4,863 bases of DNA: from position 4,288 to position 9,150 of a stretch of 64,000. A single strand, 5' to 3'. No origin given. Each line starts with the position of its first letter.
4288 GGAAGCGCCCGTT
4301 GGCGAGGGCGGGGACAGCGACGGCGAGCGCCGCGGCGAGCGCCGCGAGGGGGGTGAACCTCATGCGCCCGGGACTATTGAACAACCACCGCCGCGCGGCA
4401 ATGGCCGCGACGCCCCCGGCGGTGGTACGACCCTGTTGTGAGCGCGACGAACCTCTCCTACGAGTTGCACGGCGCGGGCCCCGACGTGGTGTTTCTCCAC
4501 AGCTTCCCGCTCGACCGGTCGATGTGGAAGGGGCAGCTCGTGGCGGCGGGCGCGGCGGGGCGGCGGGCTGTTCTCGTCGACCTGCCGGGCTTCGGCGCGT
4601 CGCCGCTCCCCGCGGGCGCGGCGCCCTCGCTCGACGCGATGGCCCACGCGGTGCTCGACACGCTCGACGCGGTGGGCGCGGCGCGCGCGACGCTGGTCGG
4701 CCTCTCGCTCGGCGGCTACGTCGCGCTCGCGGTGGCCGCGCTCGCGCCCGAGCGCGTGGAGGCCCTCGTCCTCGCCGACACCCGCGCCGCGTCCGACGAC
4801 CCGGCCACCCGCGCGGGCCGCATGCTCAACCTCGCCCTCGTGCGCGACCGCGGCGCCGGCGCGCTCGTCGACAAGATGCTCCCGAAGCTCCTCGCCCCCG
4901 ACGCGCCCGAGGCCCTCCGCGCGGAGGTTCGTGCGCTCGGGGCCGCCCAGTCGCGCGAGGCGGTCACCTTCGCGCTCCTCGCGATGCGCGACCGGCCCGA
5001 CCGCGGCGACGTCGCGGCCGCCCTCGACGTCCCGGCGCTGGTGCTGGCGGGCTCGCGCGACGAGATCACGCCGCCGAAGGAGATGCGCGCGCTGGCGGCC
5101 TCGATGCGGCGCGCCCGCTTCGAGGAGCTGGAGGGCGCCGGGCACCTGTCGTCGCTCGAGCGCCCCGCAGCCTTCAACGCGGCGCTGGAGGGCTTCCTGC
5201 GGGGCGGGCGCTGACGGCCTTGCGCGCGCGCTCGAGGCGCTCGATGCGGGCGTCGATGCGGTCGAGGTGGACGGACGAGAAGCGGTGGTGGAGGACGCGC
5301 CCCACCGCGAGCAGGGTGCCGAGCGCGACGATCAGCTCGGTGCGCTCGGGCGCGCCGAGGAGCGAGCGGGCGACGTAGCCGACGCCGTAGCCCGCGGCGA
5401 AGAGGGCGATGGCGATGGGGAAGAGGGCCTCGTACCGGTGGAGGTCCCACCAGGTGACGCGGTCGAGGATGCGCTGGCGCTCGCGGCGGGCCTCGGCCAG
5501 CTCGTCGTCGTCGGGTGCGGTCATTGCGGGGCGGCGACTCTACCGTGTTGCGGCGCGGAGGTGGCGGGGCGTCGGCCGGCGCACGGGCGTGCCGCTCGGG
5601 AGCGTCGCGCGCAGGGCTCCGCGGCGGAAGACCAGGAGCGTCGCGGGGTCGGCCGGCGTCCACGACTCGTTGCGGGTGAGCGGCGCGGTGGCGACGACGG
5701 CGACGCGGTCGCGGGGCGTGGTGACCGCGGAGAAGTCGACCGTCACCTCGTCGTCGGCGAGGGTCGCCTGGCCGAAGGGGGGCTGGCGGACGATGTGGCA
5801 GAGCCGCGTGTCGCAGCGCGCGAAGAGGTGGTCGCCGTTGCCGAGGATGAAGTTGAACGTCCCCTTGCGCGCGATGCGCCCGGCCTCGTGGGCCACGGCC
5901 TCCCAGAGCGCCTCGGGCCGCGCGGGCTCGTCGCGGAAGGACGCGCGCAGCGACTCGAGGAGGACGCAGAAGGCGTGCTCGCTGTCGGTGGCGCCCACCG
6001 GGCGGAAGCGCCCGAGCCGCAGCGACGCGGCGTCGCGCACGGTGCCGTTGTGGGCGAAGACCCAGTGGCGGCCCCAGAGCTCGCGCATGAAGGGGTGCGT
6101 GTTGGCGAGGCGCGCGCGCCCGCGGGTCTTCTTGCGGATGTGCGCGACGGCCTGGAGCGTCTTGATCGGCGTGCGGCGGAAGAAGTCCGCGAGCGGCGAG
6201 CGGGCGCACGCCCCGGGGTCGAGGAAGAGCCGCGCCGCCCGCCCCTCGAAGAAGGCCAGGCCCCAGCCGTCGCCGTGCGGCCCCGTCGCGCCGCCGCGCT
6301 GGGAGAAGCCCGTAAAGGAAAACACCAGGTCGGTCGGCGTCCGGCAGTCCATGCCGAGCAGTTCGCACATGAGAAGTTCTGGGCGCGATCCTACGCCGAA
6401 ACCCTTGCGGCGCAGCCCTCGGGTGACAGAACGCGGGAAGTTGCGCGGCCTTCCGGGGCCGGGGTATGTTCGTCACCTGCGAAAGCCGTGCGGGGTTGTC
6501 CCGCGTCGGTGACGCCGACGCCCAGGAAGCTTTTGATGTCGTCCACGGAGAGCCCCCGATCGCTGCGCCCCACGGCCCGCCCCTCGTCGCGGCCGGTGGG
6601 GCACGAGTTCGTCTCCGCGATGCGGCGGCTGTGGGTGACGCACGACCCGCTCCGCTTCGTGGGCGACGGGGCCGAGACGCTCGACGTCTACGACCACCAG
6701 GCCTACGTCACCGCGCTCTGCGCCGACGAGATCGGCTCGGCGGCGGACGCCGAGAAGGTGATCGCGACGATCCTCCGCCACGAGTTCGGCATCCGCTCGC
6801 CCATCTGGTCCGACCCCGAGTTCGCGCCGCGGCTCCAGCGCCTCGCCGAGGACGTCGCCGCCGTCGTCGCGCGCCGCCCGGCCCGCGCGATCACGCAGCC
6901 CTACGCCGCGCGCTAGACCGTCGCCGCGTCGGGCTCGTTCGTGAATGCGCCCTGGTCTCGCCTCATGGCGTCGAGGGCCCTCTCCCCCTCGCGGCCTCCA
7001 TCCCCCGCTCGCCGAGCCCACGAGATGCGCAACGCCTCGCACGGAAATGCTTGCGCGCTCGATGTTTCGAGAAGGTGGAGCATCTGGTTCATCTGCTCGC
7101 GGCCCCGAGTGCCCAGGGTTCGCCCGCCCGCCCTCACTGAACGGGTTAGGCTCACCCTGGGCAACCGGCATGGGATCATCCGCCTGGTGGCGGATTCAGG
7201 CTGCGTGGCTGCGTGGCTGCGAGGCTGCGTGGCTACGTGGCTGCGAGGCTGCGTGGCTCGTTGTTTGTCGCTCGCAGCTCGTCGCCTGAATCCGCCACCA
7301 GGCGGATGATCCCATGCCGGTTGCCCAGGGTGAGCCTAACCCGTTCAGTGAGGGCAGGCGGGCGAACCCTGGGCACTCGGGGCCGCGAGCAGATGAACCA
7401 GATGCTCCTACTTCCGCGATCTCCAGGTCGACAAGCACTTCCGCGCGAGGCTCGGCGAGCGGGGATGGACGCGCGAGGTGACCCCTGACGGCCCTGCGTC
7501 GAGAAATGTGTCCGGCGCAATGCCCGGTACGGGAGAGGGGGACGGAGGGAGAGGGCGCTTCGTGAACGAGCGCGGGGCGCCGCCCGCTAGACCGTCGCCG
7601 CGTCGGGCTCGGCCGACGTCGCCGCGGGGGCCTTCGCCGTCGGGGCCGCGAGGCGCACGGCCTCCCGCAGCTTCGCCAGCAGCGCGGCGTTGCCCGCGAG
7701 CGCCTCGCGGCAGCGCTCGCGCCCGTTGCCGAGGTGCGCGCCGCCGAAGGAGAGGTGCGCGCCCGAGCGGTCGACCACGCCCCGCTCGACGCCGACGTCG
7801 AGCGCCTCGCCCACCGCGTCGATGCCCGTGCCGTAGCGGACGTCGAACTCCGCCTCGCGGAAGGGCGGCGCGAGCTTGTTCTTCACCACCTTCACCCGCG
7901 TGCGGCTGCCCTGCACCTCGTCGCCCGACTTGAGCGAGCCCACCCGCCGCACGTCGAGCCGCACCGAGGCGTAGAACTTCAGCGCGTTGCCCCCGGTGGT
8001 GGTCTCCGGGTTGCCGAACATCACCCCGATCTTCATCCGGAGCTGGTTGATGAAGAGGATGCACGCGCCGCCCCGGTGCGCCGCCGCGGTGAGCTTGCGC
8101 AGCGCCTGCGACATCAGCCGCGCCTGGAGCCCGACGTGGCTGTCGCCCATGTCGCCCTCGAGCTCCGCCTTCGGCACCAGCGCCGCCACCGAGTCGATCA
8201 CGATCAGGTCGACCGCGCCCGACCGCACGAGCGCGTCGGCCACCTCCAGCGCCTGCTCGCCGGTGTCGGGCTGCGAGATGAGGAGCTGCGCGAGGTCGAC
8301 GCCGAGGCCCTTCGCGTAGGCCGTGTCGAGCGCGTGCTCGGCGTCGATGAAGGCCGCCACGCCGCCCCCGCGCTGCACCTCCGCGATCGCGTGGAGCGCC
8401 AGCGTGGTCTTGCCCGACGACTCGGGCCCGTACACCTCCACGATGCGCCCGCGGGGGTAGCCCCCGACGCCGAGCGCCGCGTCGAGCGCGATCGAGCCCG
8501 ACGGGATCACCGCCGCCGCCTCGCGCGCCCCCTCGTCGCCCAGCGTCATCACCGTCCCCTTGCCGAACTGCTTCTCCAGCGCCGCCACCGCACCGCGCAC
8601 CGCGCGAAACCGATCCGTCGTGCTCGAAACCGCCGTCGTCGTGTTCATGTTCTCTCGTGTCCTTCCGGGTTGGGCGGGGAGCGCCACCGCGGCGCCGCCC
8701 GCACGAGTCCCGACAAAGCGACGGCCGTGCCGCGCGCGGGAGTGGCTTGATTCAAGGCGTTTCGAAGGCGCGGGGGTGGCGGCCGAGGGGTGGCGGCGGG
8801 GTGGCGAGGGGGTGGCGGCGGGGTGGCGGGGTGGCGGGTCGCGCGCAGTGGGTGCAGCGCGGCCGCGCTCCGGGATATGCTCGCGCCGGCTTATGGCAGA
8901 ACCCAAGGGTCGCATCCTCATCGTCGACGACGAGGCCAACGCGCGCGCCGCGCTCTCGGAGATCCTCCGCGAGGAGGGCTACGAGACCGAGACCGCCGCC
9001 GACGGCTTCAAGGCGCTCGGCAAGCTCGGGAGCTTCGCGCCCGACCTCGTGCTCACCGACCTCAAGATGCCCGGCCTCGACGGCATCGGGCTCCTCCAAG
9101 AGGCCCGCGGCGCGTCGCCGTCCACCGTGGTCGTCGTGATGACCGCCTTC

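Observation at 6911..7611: Palindromic element inserted at the recA stop codon, bracketed by a perfect 27-bp direct repeat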

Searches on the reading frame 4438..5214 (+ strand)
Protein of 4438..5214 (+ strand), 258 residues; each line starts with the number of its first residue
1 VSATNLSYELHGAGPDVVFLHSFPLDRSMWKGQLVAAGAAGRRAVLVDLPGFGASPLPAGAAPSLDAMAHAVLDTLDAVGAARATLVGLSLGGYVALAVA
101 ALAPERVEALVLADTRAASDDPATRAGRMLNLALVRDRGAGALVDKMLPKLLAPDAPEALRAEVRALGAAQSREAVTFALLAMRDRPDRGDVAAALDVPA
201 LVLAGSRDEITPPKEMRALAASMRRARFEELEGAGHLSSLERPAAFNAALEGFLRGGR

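Call 12: search_protein_families(library=pfam, proteins=[window:4438-5214:+], max_evalue=0.01)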
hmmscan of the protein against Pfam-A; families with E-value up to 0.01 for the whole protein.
window:4438-5214:+ (258 aa): 11 families
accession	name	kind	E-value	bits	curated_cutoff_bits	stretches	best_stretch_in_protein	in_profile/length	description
PF12697.13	Abhydrolase_6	-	7.6e-25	89.3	26.3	1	17-249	1-217/217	Alpha/beta hydrolase family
PF00561.26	Abhydrolase_1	-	7.8e-24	85.1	25.8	1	17-243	3-245/245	alpha/beta hydrolase fold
PF12146.15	Hydrolase_4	-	1.3e-11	44.7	27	1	40-237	30-233/239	Serine aminopeptidase, S33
PF03096.20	Ndr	-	2.5e-07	30.1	23.3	1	47-256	61-278/283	Ndr family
PF08386.16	Abhydrolase_4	-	4e-06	27.3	21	1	191-257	28-94/103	TAP-like protein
PF00698.26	Acyl_transf_1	-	0.0001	22.3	32.7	1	62-138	63-138/319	Acyl transferase domain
PF00975.26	Thioesterase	-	0.0005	20.8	26.4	1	46-174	32-163/226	Thioesterase domain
PF20408.4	Abhydrolase_11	-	0.003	17.8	27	0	189-236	119-165/193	Alpha/beta hydrolase domain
PF00756.26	Esterase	-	0.003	17.8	22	1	69-107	99-140/251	Putative esterase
PF05448.18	AXE1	-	0.0037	16.5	21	0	70-105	164-199/321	Acetyl xylan esterase (AXE1)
PF03959.19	FSH1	-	0.0076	16.4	21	0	141-233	111-197/211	Serine hydrolase (FSH1)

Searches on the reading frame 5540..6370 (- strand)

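Call 12: search_protein_families(library=pfam, proteins=[window:5540-6370:-], max_evalue=0.01)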
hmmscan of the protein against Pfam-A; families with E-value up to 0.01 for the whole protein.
window:5540-6370:- (276 aa): 2 families
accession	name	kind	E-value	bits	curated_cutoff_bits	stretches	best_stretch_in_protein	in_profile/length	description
PF13230.11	GATase_4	-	5.8e-108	360.4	23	1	1-264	1-264/272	Glutamine amidotransferases class-II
PF13522.11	GATase_6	-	0.00016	22.1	27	1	73-118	12-54/130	Glutamine amidotransferase domain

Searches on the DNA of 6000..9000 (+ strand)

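Call 6: search_rna_families(source=window, start=6000, end=9000, threshold=evalue, max_evalue=1)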
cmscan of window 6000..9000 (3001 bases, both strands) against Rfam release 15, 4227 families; matches with E-value up to 1: 0.
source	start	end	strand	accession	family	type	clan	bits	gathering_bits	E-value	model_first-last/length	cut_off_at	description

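Call 73: search_dna_similar(query=window:6938-7584:+, collection=plasmids, mode=distant, max_rows=10)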
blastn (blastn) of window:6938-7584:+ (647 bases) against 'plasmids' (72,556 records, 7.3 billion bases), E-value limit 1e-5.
No match.

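Call 74: search_dna_similar(query=window:6938-7584:+, collection=phages, mode=distant, max_rows=10)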
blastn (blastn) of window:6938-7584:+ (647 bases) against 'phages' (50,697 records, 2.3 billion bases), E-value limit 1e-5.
No match.

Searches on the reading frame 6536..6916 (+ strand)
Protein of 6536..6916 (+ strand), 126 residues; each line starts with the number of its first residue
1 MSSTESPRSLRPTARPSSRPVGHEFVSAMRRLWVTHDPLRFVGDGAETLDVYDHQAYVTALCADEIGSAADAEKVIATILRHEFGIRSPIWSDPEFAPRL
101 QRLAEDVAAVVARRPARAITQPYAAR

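Call 12: search_protein_families(library=pfam, proteins=[window:6536-6916:+], max_evalue=0.01)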
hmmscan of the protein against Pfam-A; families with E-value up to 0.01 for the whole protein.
window:6536-6916:+ (126 aa): 0 families

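Call 66: find_related_loci(query=window:6536-6913:+, collection=genome_contigs, flank=3000)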
Query window:6536-6913:+ (126 aa) in genome_contigs; peptide patterns used: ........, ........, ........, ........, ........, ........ (x = any residue, [..] = any of these).
600 stretches matched a pattern (row limit reached: there are more); 1 encode a relative of the query (tblastn E <= 1e-3); 1 distinct loci.
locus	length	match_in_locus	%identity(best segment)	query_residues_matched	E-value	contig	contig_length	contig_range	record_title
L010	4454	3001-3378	86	1-126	3e-75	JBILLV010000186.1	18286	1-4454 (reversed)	MAG: Polyangiales bacterium isolate ME2017-08-08_3300044911_group7_bin125 Rohwer_bin1484_scaffold_3187_c1, whole genome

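Call 67: find_related_loci(query=window:6536-6913:+, collection=metagenome_contigs, flank=3000)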
Query window:6536-6913:+ (126 aa) in metagenome_contigs; peptide patterns used: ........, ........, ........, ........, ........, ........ (x = any residue, [..] = any of these).
600 stretches matched a pattern (row limit reached: there are more); 3 encode a relative of the query (tblastn E <= 1e-3); 3 distinct loci.
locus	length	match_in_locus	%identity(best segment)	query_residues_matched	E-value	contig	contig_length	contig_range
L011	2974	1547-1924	84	1-126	2e-67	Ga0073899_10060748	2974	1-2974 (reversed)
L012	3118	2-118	100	85-123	2e-22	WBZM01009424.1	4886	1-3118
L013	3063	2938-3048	97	14-50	3e-22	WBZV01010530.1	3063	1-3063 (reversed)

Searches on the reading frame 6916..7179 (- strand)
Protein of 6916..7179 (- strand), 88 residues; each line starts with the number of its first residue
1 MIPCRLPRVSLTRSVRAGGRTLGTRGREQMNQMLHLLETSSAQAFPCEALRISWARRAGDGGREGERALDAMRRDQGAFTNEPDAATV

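Call 97: search_protein_families(library=pfam, proteins=[window:6916-7179:-], max_evalue=0.1)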
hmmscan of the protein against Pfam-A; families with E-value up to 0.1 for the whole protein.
window:6916-7179:- (88 aa): 0 families

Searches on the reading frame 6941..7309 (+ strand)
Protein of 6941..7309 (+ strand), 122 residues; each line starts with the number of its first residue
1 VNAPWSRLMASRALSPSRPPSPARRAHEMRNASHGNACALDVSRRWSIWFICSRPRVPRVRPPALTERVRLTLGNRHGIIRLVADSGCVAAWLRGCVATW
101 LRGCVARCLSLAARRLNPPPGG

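Call 64: search_protein_representatives(protein=window:6941-7309:+)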
Query: 122 residues. Proteins with E-value up to 0.001 (for the whole library): 35; up to 1e-10: 6; up to 1e-30: 1. The best 35 are listed.
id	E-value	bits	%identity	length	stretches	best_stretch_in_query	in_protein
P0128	2.2e-31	124.7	63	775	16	86-110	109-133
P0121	2.0e-22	95.7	74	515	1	16-87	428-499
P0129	2.0e-20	89.2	28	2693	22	34-65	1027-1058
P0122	6.1e-20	87.6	64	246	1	5-90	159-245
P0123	1.9e-15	73.1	68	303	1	43-122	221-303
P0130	4.9e-12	62.1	78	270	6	86-106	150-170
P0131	1.3e-10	57.4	70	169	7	87-110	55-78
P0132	7.5e-10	55.0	68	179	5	87-110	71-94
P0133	8.4e-09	51.6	54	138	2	87-116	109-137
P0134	8.5e-09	51.6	86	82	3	87-106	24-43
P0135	2.1e-08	50.3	78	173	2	87-111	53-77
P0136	3.8e-08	49.5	69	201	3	87-115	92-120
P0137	1.8e-07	47.3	76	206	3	80-106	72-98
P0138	2.1e-07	47.1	67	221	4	87-108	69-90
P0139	3.2e-06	43.3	76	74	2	87-106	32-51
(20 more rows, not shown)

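Call 97: search_protein_families(library=pfam, proteins=[window:6941-7306:+, window:6945-7286:+], max_evalue=0.1)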
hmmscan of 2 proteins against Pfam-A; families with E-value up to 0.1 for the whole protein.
window:6941-7306:+ (122 aa): 0 families

window:6945-7286:+ (114 aa): 0 families
